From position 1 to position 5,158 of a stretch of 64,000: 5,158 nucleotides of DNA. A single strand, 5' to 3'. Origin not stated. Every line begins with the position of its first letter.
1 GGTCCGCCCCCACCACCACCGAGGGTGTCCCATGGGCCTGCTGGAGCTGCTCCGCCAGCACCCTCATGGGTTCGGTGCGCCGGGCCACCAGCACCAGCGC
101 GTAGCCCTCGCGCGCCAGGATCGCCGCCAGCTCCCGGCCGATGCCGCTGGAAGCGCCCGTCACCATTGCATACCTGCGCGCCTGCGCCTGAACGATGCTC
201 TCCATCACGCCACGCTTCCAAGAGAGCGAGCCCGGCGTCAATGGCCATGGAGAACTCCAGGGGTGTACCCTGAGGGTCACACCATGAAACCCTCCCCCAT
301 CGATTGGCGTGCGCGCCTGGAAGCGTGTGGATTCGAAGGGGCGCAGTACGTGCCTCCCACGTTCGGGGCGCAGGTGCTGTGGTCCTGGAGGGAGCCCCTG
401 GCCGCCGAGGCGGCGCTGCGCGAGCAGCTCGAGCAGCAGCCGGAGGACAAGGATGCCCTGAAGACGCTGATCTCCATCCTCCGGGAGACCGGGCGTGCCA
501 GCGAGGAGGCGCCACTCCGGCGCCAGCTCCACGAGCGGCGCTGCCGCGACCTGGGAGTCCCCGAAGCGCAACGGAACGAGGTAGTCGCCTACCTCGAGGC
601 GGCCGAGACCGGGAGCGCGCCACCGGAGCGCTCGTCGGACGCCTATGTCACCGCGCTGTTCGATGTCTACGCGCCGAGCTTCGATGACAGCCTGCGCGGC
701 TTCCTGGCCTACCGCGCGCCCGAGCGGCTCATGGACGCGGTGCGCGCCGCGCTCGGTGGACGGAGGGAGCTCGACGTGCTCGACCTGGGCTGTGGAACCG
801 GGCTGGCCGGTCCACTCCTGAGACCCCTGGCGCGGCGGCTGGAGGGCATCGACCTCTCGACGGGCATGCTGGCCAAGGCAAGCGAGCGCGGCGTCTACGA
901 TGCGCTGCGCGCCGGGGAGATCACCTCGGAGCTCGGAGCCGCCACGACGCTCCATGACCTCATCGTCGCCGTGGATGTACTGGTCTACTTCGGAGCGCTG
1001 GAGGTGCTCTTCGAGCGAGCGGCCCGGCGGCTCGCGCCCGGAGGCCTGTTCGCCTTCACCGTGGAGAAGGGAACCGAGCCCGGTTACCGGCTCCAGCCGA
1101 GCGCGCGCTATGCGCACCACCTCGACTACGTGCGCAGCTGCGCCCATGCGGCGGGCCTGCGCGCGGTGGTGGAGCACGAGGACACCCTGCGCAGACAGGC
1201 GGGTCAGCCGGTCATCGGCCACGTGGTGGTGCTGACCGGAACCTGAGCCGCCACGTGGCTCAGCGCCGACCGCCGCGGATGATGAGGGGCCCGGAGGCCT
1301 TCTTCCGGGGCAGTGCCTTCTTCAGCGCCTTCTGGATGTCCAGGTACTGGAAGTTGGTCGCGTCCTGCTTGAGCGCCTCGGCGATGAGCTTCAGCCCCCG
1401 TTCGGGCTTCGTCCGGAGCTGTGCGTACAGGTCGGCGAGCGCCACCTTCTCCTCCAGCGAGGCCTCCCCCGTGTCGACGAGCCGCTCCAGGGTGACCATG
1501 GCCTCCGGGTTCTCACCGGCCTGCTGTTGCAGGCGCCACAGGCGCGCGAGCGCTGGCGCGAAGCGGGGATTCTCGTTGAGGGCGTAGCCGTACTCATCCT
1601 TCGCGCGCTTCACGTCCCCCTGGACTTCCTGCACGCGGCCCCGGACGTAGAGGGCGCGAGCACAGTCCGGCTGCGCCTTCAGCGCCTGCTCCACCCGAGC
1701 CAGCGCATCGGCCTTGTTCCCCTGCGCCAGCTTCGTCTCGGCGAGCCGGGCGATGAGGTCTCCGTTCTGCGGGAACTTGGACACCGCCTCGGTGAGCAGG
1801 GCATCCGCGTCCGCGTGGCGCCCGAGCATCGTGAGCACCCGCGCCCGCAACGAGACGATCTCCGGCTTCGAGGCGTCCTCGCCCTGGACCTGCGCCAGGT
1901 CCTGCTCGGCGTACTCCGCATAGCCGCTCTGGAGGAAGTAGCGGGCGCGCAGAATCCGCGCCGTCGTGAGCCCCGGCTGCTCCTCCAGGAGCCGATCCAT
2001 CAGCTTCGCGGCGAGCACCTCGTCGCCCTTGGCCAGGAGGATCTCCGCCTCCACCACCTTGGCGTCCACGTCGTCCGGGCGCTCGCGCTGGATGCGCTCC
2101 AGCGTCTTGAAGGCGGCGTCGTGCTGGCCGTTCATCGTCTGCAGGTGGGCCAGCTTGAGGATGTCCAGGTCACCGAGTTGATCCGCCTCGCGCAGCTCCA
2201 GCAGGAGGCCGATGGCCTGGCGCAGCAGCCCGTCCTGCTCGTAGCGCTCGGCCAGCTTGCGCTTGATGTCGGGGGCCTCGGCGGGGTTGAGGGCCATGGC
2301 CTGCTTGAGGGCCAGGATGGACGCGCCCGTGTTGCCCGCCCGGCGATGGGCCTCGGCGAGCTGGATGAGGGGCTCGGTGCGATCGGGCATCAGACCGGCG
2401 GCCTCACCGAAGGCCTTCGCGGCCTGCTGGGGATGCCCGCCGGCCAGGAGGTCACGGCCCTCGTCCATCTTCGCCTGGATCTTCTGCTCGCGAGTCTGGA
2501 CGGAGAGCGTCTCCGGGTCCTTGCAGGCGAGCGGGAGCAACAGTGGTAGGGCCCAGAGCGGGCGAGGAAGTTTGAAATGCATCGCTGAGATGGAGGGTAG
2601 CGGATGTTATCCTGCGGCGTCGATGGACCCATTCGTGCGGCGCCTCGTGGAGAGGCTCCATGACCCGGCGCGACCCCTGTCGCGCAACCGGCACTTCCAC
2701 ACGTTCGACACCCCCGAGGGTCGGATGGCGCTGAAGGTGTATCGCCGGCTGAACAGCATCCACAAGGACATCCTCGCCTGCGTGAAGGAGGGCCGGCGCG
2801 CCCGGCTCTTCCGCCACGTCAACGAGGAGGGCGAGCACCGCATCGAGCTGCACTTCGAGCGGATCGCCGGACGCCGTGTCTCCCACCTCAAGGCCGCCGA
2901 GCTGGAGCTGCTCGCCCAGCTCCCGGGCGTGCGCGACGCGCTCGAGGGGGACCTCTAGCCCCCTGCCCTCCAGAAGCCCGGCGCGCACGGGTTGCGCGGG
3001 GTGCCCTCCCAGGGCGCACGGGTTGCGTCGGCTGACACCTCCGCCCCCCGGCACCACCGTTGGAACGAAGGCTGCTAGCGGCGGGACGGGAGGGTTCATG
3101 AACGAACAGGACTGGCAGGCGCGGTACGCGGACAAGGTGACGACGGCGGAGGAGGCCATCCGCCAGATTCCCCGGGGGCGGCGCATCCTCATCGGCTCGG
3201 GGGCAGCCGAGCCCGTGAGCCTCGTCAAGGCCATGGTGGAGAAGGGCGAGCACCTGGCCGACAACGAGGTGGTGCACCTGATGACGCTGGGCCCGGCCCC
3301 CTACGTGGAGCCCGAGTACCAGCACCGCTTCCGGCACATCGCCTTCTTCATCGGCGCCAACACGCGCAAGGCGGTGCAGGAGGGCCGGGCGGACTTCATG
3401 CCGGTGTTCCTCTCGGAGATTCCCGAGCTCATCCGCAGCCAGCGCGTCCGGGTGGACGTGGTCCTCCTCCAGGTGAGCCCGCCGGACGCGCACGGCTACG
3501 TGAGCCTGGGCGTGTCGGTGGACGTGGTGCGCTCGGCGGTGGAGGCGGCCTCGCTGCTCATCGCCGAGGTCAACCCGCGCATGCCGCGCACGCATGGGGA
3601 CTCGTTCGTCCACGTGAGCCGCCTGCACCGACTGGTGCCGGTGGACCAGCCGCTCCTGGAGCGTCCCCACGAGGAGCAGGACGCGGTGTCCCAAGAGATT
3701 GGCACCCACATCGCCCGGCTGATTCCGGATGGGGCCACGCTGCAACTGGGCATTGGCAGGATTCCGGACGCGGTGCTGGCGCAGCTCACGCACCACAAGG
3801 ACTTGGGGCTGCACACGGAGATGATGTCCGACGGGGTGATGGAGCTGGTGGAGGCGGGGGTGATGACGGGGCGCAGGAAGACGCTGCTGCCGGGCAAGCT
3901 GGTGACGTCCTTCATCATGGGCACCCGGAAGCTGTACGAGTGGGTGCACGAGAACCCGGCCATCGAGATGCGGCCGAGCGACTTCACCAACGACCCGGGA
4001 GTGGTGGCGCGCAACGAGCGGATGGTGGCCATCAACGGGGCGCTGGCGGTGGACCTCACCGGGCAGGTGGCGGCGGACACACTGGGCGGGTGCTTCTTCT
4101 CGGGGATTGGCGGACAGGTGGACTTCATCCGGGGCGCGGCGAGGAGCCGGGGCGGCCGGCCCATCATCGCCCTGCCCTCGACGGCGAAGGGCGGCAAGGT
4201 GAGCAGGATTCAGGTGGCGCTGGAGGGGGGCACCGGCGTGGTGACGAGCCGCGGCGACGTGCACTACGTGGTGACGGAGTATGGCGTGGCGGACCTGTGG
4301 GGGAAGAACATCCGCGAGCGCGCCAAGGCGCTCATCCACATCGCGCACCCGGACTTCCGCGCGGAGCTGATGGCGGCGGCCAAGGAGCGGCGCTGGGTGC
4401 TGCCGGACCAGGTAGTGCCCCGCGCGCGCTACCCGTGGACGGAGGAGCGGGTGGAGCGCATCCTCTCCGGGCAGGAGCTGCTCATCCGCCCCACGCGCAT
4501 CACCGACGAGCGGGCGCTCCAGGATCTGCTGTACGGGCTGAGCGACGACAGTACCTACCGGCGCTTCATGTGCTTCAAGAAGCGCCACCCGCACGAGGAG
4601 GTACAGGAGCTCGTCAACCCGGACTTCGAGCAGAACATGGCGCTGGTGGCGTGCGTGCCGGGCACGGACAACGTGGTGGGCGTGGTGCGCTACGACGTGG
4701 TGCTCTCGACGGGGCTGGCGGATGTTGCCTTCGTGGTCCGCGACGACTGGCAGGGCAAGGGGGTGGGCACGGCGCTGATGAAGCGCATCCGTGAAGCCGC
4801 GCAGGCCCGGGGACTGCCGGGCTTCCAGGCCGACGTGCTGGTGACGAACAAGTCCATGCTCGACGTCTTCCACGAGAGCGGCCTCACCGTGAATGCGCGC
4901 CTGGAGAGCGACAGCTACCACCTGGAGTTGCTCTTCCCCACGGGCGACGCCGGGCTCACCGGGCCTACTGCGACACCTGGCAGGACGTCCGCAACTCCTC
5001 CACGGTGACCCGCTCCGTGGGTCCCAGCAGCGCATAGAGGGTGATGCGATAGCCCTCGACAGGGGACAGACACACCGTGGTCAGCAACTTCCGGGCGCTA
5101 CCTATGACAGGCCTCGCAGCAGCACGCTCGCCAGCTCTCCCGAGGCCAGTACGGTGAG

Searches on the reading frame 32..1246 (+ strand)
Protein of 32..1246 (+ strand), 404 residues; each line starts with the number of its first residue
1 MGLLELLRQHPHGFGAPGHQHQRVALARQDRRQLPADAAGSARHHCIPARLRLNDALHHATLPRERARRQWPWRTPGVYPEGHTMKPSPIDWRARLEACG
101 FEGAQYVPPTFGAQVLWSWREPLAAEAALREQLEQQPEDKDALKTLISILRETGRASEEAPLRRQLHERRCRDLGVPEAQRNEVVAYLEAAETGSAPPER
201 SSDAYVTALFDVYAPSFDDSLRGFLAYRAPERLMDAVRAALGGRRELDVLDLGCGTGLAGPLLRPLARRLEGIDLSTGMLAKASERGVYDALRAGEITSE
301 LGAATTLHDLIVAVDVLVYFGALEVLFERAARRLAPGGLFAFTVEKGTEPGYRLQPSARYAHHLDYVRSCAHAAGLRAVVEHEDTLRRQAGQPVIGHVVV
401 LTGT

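Call 19: search_protein_families(library=pfam, proteins=[window:32-1246:+], max_evalue=0.001)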
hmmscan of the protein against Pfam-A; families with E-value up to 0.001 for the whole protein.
window:32-1246:+ (404 aa): 6 families
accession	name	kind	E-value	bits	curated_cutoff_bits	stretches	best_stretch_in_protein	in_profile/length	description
PF13489.12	Methyltransf_23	-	8.6e-12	45.5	27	1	228-375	4-140/164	Methyltransferase domain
PF08241.18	Methyltransf_11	-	4.2e-11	43.8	21.2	1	250-342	1-95/95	Methyltransferase domain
PF13649.12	Methyltransf_25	-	3e-10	41.1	27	1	249-338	1-97/97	Methyltransferase domain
PF08242.18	Methyltransf_12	-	3.5e-09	37.7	30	1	250-340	1-98/98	Methyltransferase domain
PF13847.12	Methyltransf_31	-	1.5e-05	25.1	27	1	246-343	4-110/145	Methyltransferase domain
PF05401.17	NodS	-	0.00012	22.4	24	1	231-323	29-122/201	Nodulation protein S (NodS)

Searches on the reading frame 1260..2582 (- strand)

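Call 19: search_protein_families(library=pfam, proteins=[window:1260-2582:-], max_evalue=0.001)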
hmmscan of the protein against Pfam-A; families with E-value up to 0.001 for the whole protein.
window:1260-2582:- (440 aa): 18 families
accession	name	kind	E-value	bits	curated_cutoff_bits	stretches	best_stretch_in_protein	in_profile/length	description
PF14559.12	TPR_19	-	6.9e-28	97.2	25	3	252-314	3-65/68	Tetratricopeptide repeat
PF13432.12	TPR_16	-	1.2e-20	74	32.7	2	280-332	3-54/65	Tetratricopeptide repeat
PF13428.12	TPR_14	-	8.8e-17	60.4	23.5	0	242-282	3-43/44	Tetratricopeptide repeat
PF07719.23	TPR_2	-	1.5e-15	56.3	27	0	308-340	1-33/34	Tetratricopeptide repeat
PF13174.12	TPR_6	-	6.8e-08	33.1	26.3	0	142-170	4-32/33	Tetratricopeptide repeat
PF12895.13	ANAPC3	-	9.3e-07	29.5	27.2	0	121-183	6-67/82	Anaphase-promoting complex, cyclosome, subunit 3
PF25058.1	ARM_TT21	-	2.5e-06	28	27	0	141-212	60-134/155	Tetratricopeptide repeat protein 21 ARM repeat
PF23914.1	TPR_CcmH_CycH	-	3.1e-06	27.5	42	0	142-228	54-143/158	Cytochrome c-type biogenesis protein H TPR domain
PF25062.1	ARM_TT21_N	-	3.3e-06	27.4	40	0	135-272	60-200/222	Tetratricopeptide repeat protein 21 N-terminal ARM repeat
PF13181.12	TPR_8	-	3.3e-06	27.3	25.7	0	72-101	4-33/34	Tetratricopeptide repeat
PF13431.12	TPR_17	-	7.5e-06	26.3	24.4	0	262-294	1-33/34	Tetratricopeptide repeat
PF13371.12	TPR_9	-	1.1e-05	25.8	35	0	287-340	8-61/73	Tetratricopeptide repeat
PF00515.34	TPR_1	-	1.8e-05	24.8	27.8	0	308-341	1-34/34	Tetratricopeptide repeat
PF09976.15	TPR_21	-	2.6e-05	24.5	25.5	0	278-337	117-175/193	Tetratricopeptide repeat-like domain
PF25060.1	ARM_TT21_2nd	-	2.7e-05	24.2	27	0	142-186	226-270/270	Tetratricopeptide repeat protein 21 second ARM domain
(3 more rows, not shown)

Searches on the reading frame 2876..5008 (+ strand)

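Call 19: search_protein_families(library=pfam, proteins=[window:2876-5008:+], max_evalue=0.001)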
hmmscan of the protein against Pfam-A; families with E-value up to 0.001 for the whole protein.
window:2876-5008:+ (710 aa): 6 families
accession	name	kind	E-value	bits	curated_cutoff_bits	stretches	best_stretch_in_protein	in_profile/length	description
PF13336.12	AcetylCoA_hyd_C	-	2.1e-65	219.8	23.7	1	349-502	1-154/154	Acetyl-CoA hydrolase/transferase C-terminal domain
PF02550.21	AcetylCoA_hydro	-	1.8e-29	103.6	24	1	82-258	3-190/198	Acetyl-CoA hydrolase/transferase N-terminal domain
PF00583.31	Acetyltransf_1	-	6.1e-09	36.6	20.7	1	566-668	11-114/116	Acetyltransferase (GNAT) family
PF13302.13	Acetyltransf_3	-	9.4e-07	30.1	25.4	1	535-670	2-137/138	Acetyltransferase (GNAT) domain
PF13508.13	Acetyltransf_7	-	2.4e-06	28.3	27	1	598-647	12-62/84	Acetyltransferase (GNAT) domain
PF13673.13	Acetyltransf_10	-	0.00024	21.5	23.6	1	558-645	4-83/128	Acetyltransferase (GNAT) domain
